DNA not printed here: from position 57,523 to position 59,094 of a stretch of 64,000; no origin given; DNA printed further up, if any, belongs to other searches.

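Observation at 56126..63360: Family of secreted beta-helix/LamG-cluster proteins sharing a conserved extreme C-terminal peptide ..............-stop, a candidate new sorting or processing tag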

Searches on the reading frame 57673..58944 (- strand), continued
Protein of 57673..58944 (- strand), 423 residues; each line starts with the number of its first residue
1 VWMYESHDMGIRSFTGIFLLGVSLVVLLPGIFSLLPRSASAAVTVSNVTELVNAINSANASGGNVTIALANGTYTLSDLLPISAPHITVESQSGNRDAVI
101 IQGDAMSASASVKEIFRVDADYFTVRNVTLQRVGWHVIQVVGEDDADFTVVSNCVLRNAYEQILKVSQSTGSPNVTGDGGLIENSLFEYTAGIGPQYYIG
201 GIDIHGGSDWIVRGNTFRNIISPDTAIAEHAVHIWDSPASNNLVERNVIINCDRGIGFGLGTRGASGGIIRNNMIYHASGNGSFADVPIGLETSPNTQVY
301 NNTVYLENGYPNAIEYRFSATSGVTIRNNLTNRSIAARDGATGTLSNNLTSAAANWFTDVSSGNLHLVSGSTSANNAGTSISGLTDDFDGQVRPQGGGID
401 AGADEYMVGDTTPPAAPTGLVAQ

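Call 47: find_encoding_contigs(protein=P0003, flank=10000, max_places=1)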
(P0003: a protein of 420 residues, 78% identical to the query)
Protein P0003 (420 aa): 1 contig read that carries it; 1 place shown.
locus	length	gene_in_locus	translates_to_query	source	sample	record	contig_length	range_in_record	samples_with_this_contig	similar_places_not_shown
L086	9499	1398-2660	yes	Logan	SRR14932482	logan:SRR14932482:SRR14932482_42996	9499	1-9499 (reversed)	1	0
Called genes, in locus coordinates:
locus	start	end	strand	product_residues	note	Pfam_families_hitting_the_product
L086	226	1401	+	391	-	-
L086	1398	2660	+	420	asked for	-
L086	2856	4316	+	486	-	PF03193:RsgA_GTPase (faint), PF00005:ABC_tran, PF02463:SMC_N (faint), PF13175:AAA_15 (faint), PF13191:AAA_16 (faint), PF13401:AAA_22 (faint), PF13304:AAA_21 (weak), PF00005:ABC_tran, +2 more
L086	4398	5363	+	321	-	-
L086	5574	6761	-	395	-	PF12704:MacB_PCD, PF02687:FtsX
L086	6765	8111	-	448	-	PF00005:ABC_tran, PF02463:SMC_N (faint)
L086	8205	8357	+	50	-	-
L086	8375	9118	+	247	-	PF01794:Ferric_reduct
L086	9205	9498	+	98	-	?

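Call 53: find_related_loci(query=A2, collection=viral_contigs, flank=10000)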
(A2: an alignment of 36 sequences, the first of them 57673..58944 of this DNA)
Query A2 (423 aa) in viral_contigs; peptide patterns used: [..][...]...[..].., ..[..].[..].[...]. (x = any residue, [..] = any of these).
34 stretches matched a pattern, but none encodes a relative of the query by tblastn (E <= 1e-3).

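Call 65: search_solved_structures(query=A2, max_evalue=0.01)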
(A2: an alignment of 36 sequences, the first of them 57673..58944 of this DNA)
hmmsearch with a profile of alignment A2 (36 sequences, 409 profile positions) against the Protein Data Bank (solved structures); distinct sequences matched with E-value up to 0.01: 0.

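Call 72: fold_search(model_id=the predicted structure, library=pdb)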
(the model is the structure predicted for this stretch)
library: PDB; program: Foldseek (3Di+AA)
matches with E <= 10: 279; with E <= 0.001: 59
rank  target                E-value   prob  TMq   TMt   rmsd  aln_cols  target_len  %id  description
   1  7o78_B                2.0e-06  1.00  0.47  0.41   4.4       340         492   13  Structure of the PL6 family chondroitinase B from Pseudopedobacter saltans, Pedsa3807 (released 2021-07-28)
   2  6kfn                  2.1e-06  1.00  0.39  0.54   7.7       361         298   14  Crystal structure of alginate lyase from Paenibacillus sp. str. FPU-7 (released 2019-10-30)
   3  1ru4                  3.9e-06  1.00  0.58  0.62   5.5       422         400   16  Crystal structure of pectate lyase Pel9A (released 2004-04-13)
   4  7chu_A                3.9e-06  1.00  0.46  0.39  13.5       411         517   10  Geobacillus virus E2 - ORF18 (released 2021-04-14)
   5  7xza_A                1.2e-05  1.00  0.40  0.38   9.5       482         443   10  Mutant (Y242F) of the N-terminal domain of fucoidan lyase FdlA (released 2022-09-28)
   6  8bwk_A                1.6e-05  1.00  0.40  0.26   9.8       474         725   16  Metagenomic derived PL6 alginate lyase (released 2023-12-20)
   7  9cdu_C                1.6e-05  1.00  0.48  0.48   7.2       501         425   16  Crystal Structure of Rhombotarget A-peptide Complex (released 2025-07-02)
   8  7o78_A                2.0e-05  1.00  0.47  0.41   4.1       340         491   14  Structure of the PL6 family chondroitinase B from Pseudopedobacter saltans, Pedsa3807 (released 2021-07-28)
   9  7xzb_A                2.1e-05  1.00  0.31  0.30  11.1       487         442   10  Mutant (Y242A) of the N-terminal domain of fucoidan lyase FdlA (released 2022-09-28)
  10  5gkd_A                2.6e-05  1.00  0.36  0.23  10.0       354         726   14  Structure of PL6 family alginate lyase AlyGC (released 2017-02-08)
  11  7xzc_A                3.1e-05  1.00  0.31  0.30  10.3       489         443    9  Mutant (R240A) of the N-terminal domain of fucoidan lyase FdlA (released 2022-09-28)
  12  6qps_B                3.9e-05  1.00  0.39  0.38  11.3       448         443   14  Structural characterization of a mannuronic acid specific polysaccharide family 6 lyase enzyme from human gut microbio (released 2019-09-25)
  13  7xzd_B                4.2e-05  1.00  0.37  0.35   9.5       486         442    9  Mutant (F179A) of the N-terminal domain of fucoidan lyase FdlA (released 2022-09-28)
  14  8ikw_B                4.2e-05  1.00  0.32  0.38  13.1       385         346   12  A complex structure of PGIP-PG (released 2024-02-07)
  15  6qps_A                4.4e-05  1.00  0.47  0.44   5.8       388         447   15  Structural characterization of a mannuronic acid specific polysaccharide family 6 lyase enzyme from human gut microbio (released 2019-09-25)
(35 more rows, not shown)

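Call 92: search_protein_families(library=pfam, proteins=[L080:622-2079:+, L071:4661-6127:+, L078:5527-10008:+, L059:9593-11185:+], max_evalue=0.001)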
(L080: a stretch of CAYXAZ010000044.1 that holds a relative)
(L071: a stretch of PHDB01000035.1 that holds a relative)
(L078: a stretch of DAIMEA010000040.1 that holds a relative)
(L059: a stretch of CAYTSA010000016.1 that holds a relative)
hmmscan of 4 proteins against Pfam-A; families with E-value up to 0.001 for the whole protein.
L080:622-2079:+ (485 aa): 1 family
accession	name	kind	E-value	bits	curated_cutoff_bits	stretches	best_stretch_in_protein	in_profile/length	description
PF18962.6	Por_Secre_tail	-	6.2e-13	49.3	27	1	417-483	1-74/75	Secretion system C-terminal sorting domain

L071:4661-6127:+ (488 aa): 3 families
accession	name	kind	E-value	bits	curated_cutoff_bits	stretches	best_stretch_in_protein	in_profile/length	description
PF18962.6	Por_Secre_tail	-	2.6e-07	31.3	27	1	422-480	1-68/75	Secretion system C-terminal sorting domain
PF13229.12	Beta_helix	-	6.1e-07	29.6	25.9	2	122-258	2-144/158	Right handed beta helix region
PF05098.17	LEF-4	-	0.00043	19.7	20.2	0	133-183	383-436/472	Late expression factor 4 (LEF-4)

L078:5527-10008:+ (1493 aa): 2 families
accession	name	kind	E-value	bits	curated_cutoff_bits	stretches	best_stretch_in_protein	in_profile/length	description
PF18962.6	Por_Secre_tail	-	2.9e-09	37.5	27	1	1420-1492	1-75/75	Secretion system C-terminal sorting domain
PF00041.27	fn3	-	3.1e-08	34.2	25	0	487-566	2-82/84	Fibronectin type III domain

L059:9593-11185:+ (530 aa): 2 families
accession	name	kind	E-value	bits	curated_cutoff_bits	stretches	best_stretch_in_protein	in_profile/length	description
PF13229.12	Beta_helix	-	6.2e-10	39.4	25.9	1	277-423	12-157/158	Right handed beta helix region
PF16318.11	DUF4957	-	0.00054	20.2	30.8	0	172-306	1-128/142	Domain of unknown function (DUF4957)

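Call 97: search_protein_families(library=pfam, proteins=[L011:1835-4558:+, L009:4170-6263:+, L005:4931-7141:+, L005:7289-11545:+], max_evalue=0.001)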
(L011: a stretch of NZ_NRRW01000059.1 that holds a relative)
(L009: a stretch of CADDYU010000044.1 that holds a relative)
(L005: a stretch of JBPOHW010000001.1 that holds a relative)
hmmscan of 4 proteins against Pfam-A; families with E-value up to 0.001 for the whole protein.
L011:1835-4558:+ (907 aa): 1 family
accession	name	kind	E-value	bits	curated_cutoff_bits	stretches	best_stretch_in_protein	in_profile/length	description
PF13385.13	Laminin_G_3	-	2.8e-35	122.1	27.6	1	417-585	1-151/151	Concanavalin A-like lectin/glucanases superfamily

L009:4170-6263:+ (697 aa): 6 families
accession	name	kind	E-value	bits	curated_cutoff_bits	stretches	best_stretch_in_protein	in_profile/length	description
PF13313.11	DUF4082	-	8.5e-54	181.8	28.4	1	546-691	2-143/143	Domain of unknown function (DUF4082)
PF13385.13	Laminin_G_3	-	8.6e-32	110.8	27.6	1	378-530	1-151/151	Concanavalin A-like lectin/glucanases superfamily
PF18911.6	PKD_4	-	9.8e-32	109.3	27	2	245-322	3-85/85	PKD domain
PF00801.26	PKD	-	2.1e-23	82.5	23.5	2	249-316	3-75/80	PKD domain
PF00041.27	fn3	-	2.7e-06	28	25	1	76-137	11-69/84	Fibronectin type III domain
PF02210.31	Laminin_G_2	-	0.00092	20.1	22.9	0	452-520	46-124/126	Laminin G domain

L005:4931-7141:+ (736 aa): 1 family
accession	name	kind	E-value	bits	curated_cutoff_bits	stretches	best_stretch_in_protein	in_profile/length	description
PF13385.13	Laminin_G_3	-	1.6e-18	67.7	27.6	1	563-728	1-150/151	Concanavalin A-like lectin/glucanases superfamily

L005:7289-11545:+ (1418 aa): 2 families
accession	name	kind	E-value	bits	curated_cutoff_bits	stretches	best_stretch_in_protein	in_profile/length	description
PF00041.27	fn3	-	1.4e-28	99.4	25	3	804-889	2-81/84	Fibronectin type III domain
PF25788.1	Ig_Rha78A_N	-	1.6e-08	35.2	27.4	0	499-577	17-101/105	Rha78A-like, N-terminal immunoglobulin domain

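Call 99: search_dna_similar(query=L011:5417-6706:+, collection=plasmids, mode=protein, max_rows=15)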
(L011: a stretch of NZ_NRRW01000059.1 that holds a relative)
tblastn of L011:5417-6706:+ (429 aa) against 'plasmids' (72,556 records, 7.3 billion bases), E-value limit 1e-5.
No match.
